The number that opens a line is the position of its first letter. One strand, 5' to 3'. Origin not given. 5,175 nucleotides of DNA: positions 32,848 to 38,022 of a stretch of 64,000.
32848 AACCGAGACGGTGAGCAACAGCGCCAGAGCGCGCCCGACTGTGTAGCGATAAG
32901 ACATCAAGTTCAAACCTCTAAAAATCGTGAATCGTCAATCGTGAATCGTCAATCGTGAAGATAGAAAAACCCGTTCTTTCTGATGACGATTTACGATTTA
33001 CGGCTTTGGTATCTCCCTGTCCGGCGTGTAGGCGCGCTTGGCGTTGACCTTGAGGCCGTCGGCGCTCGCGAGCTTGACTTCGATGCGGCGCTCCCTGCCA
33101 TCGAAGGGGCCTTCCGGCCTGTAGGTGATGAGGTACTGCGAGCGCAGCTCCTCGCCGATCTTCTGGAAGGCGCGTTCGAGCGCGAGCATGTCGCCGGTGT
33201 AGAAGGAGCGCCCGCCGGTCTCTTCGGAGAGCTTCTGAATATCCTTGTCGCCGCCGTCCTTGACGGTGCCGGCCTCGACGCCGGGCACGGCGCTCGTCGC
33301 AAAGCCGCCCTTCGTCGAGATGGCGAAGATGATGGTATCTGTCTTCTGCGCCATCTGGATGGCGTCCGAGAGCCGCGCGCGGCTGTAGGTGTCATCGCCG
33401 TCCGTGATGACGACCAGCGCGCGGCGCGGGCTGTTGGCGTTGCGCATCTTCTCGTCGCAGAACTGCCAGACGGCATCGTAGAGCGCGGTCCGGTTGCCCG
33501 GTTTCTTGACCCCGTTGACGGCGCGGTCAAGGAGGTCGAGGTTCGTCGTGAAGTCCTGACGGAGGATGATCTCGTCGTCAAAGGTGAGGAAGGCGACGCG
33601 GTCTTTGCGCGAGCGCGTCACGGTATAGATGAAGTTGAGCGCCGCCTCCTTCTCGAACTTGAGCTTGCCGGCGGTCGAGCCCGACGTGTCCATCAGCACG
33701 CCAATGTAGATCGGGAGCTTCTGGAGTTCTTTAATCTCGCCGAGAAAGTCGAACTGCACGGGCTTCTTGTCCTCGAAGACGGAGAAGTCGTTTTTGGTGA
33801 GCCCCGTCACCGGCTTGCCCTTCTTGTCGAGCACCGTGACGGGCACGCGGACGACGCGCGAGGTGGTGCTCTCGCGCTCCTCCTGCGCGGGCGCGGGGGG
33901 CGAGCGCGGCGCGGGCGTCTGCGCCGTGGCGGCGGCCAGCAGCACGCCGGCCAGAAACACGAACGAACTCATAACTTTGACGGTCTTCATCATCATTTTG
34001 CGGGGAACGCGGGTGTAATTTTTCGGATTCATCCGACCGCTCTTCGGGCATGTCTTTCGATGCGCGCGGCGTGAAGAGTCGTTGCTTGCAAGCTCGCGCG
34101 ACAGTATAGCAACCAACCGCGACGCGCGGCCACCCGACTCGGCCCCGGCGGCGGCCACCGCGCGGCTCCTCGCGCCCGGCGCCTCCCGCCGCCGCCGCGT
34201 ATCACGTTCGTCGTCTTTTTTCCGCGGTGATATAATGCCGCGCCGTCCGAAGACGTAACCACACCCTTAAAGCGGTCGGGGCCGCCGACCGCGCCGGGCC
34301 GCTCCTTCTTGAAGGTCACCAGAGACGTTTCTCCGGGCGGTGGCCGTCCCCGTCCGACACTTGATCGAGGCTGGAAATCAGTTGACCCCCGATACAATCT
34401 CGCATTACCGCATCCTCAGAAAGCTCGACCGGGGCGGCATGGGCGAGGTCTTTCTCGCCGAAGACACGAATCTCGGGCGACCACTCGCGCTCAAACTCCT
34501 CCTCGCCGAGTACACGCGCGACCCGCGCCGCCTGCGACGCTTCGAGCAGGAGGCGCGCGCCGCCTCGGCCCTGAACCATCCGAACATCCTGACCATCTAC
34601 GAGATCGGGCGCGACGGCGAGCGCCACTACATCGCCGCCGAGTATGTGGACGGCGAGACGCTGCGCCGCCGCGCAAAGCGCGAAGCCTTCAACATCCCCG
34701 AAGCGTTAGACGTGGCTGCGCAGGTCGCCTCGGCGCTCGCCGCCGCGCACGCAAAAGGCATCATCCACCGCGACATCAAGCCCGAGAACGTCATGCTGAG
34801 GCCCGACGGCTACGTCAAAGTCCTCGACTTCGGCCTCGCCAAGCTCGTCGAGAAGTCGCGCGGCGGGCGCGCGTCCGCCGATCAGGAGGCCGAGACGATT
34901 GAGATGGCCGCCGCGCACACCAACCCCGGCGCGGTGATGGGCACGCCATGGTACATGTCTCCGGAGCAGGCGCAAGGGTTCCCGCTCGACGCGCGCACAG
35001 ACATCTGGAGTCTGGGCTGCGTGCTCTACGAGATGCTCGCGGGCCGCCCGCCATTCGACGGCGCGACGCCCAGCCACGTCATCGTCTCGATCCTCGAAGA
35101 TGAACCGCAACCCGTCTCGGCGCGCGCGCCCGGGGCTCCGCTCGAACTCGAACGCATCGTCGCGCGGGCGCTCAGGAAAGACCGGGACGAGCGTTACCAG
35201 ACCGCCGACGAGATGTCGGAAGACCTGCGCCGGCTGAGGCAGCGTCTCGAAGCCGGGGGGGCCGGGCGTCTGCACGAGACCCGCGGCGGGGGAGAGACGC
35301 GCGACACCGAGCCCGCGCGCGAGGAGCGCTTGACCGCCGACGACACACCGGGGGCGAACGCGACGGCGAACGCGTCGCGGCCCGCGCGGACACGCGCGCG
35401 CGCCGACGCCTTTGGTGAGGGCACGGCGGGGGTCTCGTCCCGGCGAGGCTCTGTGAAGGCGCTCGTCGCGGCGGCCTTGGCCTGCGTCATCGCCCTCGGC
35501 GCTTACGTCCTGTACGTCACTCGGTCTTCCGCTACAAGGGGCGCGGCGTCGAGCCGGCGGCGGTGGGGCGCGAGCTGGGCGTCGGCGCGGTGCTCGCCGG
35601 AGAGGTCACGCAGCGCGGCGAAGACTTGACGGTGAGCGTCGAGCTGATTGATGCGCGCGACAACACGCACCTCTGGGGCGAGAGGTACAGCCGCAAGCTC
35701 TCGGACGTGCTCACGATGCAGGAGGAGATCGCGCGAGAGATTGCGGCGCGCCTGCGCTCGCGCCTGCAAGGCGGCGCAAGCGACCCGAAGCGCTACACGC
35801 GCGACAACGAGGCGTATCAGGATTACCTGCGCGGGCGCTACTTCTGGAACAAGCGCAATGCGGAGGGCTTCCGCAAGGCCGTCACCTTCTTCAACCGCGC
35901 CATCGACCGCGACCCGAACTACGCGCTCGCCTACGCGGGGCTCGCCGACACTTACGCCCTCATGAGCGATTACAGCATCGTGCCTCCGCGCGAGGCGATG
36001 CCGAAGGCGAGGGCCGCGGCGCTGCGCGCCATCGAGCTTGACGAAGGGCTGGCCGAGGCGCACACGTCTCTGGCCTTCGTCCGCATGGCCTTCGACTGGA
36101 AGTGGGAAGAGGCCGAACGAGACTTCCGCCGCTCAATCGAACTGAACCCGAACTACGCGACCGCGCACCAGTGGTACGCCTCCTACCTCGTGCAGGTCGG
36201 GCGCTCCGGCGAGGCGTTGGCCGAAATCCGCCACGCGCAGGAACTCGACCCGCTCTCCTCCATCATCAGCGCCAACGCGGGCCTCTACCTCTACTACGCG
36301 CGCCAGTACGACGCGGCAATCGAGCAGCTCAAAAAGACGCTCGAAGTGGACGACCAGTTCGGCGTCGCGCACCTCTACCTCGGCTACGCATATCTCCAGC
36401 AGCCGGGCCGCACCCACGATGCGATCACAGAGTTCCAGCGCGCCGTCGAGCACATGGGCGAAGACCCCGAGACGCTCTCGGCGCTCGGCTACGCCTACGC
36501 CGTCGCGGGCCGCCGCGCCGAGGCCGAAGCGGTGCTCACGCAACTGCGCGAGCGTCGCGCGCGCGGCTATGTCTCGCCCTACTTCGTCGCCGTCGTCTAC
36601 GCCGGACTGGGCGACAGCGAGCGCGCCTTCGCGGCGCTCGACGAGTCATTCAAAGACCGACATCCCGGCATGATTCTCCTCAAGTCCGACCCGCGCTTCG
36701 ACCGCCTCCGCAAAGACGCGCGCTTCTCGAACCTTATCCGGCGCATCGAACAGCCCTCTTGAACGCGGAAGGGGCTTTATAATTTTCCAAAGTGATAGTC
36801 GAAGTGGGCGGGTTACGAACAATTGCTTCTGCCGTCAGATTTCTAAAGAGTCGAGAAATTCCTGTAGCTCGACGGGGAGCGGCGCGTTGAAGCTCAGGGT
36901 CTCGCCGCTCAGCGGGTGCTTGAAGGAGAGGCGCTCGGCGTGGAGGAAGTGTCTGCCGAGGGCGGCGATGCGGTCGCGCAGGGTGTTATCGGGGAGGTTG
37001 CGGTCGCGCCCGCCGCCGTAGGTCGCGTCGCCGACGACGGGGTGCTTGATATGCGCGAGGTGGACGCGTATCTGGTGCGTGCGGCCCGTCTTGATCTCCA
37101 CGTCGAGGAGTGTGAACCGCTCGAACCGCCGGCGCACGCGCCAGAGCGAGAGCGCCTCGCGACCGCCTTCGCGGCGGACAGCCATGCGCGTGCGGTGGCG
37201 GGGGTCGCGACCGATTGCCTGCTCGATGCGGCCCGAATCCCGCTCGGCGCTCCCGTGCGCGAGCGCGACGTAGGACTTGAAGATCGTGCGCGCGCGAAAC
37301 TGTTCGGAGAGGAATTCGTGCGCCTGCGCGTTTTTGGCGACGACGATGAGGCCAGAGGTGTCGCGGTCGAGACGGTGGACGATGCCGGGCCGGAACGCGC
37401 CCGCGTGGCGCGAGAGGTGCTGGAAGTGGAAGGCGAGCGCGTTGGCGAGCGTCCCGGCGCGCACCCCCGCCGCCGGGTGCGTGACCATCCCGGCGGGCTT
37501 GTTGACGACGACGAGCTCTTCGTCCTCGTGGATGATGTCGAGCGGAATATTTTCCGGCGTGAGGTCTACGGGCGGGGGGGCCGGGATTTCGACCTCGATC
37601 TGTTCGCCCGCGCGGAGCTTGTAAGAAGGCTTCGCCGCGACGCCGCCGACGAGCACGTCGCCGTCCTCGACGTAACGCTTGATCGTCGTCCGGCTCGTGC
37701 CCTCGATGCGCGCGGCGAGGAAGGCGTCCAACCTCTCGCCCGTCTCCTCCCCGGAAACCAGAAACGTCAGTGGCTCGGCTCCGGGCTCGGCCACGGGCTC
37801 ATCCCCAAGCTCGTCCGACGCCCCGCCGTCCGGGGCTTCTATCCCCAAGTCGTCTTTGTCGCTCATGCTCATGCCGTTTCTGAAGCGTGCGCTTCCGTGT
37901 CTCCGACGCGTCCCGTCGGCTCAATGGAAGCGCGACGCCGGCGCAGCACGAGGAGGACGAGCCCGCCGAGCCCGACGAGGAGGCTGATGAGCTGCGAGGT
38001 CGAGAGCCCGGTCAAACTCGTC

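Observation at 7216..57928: Family of intergenic hairpins whose arms are degenerate 7-nt tandem repeats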

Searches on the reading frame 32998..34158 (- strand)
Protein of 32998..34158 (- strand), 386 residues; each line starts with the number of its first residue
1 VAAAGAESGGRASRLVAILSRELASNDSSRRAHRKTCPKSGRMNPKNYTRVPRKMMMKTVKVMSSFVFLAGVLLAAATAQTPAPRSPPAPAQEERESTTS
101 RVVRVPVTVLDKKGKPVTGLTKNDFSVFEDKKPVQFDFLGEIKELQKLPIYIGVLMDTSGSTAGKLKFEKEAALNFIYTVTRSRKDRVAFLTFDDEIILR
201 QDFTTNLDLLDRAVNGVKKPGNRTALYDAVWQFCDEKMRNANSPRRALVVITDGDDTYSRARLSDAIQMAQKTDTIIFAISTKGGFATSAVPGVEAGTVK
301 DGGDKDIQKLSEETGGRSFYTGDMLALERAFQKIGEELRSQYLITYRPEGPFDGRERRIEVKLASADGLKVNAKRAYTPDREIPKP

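Call 74: search_protein_families(library=pfam, proteins=[window:32998-34158:-], max_evalue=0.0001)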
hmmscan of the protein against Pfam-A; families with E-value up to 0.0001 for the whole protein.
window:32998-34158:- (386 aa): 3 families
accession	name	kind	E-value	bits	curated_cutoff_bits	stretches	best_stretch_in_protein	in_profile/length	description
PF00092.34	VWA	-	8.5e-10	39.6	23.8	1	153-328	3-169/174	von Willebrand factor type A domain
PF13519.12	VWA_2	-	1.3e-08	35.8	27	1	154-254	3-106/107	von Willebrand factor type A domain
PF05762.20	VWA_CoxE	-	4.6e-06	26.7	26.4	1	154-268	61-173/222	VWA domain containing CoxE-like protein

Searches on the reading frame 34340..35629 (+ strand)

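Call 74: search_protein_families(library=pfam, proteins=[window:34340-35629:+], max_evalue=0.0001)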
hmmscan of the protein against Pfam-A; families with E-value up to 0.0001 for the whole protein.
window:34340-35629:+ (429 aa): 5 families
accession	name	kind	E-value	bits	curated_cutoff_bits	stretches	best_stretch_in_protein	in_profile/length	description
PF00069.31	Pkinase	-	2.1e-48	165.4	31.7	1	23-289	1-255/263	Protein kinase domain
PF07714.23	PK_Tyr_Ser-Thr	-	2.3e-31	109.5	23.1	1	25-287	3-250/258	Protein tyrosine and serine/threonine kinase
PF01636.29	APH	-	2.3e-08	34.5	23.2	1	118-168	146-198/239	Phosphotransferase enzyme family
PF14531.12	Kinase-like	-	2.9e-06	27.2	25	1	125-249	150-261/289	Kinase-like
PF03109.22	ABC1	-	1.6e-05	24.6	22.9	1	58-172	110-219/244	ABC1 atypical kinase-like domain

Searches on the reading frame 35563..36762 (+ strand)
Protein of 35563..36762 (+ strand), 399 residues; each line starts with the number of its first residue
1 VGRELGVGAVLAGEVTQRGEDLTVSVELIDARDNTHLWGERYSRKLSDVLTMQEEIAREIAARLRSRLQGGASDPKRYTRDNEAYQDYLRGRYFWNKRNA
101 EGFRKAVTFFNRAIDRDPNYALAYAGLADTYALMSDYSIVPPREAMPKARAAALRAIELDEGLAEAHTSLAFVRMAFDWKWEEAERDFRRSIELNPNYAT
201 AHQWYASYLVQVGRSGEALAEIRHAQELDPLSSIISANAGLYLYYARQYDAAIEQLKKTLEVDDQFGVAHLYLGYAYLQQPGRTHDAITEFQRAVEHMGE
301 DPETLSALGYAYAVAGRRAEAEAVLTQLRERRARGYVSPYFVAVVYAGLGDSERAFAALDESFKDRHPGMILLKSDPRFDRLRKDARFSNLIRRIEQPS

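Call 74: search_protein_families(library=pfam, proteins=[window:35563-36762:+], max_evalue=0.0001)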
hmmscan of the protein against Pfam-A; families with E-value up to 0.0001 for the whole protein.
window:35563-36762:+ (399 aa): 10 families
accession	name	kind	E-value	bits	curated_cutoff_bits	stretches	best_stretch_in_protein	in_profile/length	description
PF13431.12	TPR_17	-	4e-17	61.4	24.4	0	109-137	1-29/34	Tetratricopeptide repeat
PF13414.12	TPR_11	-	4.4e-17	61.9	26.8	0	105-133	12-40/42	TPR repeat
PF14559.12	TPR_19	-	1.3e-14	54.6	25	1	281-332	4-55/68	Tetratricopeptide repeat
PF07719.23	TPR_2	-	4.6e-14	51.7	27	0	180-198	16-34/34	Tetratricopeptide repeat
PF13432.12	TPR_16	-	4.5e-13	49.8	32.7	1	239-295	3-58/65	Tetratricopeptide repeat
PF13428.12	TPR_14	-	7.4e-10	39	23.5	0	201-233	3-35/44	Tetratricopeptide repeat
PF00515.34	TPR_1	-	4.1e-09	36.3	27.8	0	180-198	16-34/34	Tetratricopeptide repeat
PF13424.12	TPR_12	-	8.5e-08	32.7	30.1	0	238-296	8-73/77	Tetratricopeptide repeat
PF13181.12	TPR_8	-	9.6e-08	32.1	25.7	0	200-230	2-32/34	Tetratricopeptide repeat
PF13174.12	TPR_6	-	1.4e-07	32.1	26.3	0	269-296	2-28/33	Tetratricopeptide repeat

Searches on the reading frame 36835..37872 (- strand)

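Call 74: search_protein_families(library=pfam, proteins=[window:36835-37872:-], max_evalue=0.0001)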
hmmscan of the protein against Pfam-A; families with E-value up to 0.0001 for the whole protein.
window:36835-37872:- (345 aa): 2 families
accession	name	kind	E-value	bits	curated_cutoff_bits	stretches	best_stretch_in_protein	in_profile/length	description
PF00849.27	PseudoU_synth_2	-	4.4e-37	128.1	26.8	1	120-274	2-152/152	RNA pseudouridylate synthase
PF01479.30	S4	-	1.9e-07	31.2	22.8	1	46-92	1-48/48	S4 domain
